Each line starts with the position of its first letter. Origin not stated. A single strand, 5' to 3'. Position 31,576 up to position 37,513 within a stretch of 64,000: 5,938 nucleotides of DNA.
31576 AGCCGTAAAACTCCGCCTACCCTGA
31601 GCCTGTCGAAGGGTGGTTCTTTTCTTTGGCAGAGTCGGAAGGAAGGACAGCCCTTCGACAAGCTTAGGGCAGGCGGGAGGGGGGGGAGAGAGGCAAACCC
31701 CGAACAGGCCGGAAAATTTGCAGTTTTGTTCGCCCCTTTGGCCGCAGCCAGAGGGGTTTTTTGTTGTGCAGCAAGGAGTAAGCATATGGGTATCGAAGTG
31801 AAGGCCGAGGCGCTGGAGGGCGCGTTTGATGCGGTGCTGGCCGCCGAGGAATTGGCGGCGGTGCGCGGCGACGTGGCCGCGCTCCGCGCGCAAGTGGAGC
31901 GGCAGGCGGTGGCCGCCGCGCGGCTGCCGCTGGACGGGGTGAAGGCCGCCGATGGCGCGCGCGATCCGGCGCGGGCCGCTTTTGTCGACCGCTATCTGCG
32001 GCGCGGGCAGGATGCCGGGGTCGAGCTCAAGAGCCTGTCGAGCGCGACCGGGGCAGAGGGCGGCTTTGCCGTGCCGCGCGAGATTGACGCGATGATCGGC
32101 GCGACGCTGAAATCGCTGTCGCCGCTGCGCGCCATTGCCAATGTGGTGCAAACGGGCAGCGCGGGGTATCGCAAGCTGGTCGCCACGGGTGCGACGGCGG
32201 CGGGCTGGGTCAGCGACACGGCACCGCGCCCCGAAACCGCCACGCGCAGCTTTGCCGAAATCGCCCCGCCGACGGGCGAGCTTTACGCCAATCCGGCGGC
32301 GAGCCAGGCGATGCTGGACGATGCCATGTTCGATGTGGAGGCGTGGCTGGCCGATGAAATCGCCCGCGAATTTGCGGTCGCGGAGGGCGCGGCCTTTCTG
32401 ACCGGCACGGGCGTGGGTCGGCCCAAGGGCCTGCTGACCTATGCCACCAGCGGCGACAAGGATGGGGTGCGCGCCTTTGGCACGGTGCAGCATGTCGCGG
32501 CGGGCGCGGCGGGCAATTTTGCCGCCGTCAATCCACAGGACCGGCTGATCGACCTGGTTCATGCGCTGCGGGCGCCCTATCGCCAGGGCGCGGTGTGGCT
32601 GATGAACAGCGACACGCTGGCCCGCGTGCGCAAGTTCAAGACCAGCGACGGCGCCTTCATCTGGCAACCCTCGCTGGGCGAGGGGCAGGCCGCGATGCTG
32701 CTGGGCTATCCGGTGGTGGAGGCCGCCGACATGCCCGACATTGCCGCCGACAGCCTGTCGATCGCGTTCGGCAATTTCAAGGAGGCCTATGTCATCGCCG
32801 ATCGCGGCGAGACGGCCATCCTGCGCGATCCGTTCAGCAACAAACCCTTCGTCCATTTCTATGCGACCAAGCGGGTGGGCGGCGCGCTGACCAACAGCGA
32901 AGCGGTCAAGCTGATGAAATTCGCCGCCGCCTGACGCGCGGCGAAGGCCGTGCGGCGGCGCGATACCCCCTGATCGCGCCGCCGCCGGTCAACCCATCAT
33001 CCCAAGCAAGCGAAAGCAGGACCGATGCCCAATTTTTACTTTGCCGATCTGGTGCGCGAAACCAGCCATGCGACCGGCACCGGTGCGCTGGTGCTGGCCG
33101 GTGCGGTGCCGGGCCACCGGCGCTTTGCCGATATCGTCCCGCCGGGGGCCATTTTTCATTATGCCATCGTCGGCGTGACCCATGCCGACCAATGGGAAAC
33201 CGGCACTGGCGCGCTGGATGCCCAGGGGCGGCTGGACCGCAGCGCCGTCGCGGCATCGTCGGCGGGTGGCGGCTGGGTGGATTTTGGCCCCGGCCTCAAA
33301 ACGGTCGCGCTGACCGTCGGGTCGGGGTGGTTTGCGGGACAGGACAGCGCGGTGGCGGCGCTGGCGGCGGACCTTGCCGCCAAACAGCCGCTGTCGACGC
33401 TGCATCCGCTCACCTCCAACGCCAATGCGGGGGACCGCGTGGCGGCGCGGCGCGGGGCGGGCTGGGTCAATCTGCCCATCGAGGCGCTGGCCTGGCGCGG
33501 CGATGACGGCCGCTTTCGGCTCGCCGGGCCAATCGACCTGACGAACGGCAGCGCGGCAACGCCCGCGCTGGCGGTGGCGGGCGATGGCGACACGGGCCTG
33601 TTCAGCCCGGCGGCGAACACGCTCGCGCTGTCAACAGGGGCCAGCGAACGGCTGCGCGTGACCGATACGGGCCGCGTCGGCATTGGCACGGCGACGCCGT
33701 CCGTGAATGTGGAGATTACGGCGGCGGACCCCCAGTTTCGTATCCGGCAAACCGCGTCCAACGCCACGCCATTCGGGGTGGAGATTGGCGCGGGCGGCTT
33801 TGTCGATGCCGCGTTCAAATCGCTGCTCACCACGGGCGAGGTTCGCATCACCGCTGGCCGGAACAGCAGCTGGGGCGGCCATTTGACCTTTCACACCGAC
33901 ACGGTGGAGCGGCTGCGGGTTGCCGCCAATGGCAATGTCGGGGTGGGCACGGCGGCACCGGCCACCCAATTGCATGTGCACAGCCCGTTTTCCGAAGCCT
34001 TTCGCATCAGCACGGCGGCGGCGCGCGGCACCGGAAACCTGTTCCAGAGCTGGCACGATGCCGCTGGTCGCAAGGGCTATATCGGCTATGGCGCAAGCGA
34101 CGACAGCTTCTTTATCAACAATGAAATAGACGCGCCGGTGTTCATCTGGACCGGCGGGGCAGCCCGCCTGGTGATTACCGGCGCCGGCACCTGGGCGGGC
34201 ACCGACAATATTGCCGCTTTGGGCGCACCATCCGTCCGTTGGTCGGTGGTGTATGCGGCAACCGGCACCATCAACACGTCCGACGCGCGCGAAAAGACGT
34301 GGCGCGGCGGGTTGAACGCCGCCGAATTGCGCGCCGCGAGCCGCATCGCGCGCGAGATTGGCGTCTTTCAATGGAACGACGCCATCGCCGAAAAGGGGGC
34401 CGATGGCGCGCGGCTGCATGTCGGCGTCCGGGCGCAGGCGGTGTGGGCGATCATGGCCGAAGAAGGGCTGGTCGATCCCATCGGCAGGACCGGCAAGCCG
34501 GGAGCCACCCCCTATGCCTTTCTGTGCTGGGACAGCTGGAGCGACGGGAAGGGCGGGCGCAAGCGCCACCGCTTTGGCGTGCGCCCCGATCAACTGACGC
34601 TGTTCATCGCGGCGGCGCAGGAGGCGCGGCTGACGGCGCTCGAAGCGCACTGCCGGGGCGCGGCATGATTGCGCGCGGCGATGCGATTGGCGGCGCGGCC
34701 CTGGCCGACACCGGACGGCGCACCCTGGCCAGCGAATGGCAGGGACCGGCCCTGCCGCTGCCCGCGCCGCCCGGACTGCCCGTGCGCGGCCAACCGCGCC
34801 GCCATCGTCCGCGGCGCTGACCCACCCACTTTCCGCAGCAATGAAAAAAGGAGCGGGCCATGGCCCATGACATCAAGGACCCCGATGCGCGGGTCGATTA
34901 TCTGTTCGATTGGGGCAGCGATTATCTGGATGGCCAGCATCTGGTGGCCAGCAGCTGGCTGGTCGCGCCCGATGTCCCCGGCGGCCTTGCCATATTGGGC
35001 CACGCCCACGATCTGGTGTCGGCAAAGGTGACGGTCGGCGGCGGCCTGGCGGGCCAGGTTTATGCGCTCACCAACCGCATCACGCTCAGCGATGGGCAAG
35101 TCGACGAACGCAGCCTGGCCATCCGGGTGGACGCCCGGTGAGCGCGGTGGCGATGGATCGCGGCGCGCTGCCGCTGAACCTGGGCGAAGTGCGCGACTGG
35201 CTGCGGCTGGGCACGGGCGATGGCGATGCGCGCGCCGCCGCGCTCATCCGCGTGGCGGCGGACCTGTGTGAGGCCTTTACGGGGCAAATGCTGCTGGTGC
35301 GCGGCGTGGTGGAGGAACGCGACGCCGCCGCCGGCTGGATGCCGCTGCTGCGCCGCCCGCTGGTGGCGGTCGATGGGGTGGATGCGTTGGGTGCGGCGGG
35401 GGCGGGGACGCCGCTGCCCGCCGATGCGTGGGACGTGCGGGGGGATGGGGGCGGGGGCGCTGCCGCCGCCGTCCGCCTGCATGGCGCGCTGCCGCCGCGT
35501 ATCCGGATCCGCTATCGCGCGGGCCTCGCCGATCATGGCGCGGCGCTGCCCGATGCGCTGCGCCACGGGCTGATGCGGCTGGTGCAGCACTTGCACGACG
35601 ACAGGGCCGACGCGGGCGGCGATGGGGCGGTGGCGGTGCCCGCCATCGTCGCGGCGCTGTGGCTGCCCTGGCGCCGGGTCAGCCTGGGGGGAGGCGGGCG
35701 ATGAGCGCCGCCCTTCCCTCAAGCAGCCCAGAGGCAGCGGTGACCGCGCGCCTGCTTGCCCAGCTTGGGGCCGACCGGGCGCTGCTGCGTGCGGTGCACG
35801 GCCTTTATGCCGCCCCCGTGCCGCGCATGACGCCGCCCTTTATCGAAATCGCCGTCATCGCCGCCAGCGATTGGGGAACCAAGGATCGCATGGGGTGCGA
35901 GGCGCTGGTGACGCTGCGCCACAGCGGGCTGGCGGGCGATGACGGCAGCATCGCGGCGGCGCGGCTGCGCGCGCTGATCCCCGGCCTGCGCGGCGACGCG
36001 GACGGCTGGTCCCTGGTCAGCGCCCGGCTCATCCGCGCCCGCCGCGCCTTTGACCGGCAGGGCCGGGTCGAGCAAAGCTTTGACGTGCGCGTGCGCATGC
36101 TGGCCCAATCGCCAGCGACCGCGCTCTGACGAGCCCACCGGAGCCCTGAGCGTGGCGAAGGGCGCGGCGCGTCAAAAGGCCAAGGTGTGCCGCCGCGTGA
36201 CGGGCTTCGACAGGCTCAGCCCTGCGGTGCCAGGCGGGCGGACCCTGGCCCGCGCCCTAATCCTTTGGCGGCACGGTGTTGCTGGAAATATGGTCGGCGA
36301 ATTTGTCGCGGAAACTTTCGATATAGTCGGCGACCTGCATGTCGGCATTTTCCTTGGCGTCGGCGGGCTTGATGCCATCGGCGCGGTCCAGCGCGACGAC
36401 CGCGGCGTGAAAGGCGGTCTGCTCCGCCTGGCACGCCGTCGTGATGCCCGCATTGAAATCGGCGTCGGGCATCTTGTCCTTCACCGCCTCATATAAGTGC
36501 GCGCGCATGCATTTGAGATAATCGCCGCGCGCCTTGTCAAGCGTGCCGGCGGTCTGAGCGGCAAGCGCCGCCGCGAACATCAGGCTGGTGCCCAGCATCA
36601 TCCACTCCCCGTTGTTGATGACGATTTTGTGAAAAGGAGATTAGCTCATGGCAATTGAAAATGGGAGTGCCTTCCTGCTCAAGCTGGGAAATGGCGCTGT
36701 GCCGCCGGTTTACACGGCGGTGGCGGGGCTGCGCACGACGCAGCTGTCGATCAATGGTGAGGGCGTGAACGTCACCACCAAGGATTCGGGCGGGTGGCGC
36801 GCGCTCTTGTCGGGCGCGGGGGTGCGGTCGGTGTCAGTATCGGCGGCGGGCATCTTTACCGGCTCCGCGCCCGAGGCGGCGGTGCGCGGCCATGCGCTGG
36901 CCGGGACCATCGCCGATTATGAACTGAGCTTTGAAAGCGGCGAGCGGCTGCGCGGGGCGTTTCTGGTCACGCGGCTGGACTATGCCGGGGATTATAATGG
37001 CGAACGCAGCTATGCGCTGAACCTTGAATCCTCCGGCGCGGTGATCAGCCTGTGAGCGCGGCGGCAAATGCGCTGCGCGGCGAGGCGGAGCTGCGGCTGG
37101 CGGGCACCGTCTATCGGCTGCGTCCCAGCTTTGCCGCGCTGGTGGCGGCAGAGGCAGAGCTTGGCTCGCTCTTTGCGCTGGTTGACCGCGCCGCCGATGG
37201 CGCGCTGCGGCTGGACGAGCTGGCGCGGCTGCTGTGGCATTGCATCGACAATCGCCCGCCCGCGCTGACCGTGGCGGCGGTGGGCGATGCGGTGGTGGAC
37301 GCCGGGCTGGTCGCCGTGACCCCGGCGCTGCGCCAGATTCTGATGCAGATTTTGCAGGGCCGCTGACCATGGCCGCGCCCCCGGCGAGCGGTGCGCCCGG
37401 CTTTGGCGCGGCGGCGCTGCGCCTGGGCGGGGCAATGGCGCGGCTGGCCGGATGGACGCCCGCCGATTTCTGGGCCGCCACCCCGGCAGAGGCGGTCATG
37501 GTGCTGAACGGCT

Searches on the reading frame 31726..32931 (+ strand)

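Call 55: search_protein_families(library=pfam, proteins=[window:31726-32931:+], max_evalue=0.001)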
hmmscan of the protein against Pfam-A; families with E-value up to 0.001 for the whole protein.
window:31726-32931:+ (402 aa): 1 family
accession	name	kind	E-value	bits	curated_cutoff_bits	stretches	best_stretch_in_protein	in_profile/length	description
PF05065.19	Phage_capsid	-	7.2e-87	291.8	24.2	1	112-399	1-280/280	Phage capsid family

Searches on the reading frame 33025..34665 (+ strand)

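Call 55: search_protein_families(library=pfam, proteins=[window:33025-34665:+], max_evalue=0.001)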
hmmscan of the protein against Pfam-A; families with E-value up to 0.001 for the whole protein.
window:33025-34665:+ (547 aa): 1 family
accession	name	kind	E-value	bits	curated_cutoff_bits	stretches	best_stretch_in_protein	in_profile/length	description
PF13884.11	Peptidase_S74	-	4.9e-09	36.8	22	1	419-482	1-58/58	Chaperone of endosialidase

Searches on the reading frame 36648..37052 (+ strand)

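Call 3: search_protein_families(library=pfam, proteins=[window:36648-37052:+], max_evalue=0.01)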
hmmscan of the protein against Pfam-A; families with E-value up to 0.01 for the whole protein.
window:36648-37052:+ (135 aa): 1 family
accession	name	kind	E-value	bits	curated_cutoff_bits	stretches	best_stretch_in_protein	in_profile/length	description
PF06199.17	Phage_tail_2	-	3e-39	134.6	23.8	1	5-132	3-130/132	Phage tail tube protein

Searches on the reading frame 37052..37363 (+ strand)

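Call 3: search_protein_families(library=pfam, proteins=[window:37052-37363:+], max_evalue=0.01)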
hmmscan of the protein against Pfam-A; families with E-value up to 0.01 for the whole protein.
window:37052-37363:+ (104 aa): 1 family
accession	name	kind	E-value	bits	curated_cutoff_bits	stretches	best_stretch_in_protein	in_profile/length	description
PF11836.14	Phage_TAC_11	-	8.7e-20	71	27.8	1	9-103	1-96/96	Phage tail tube protein, GTA-gp10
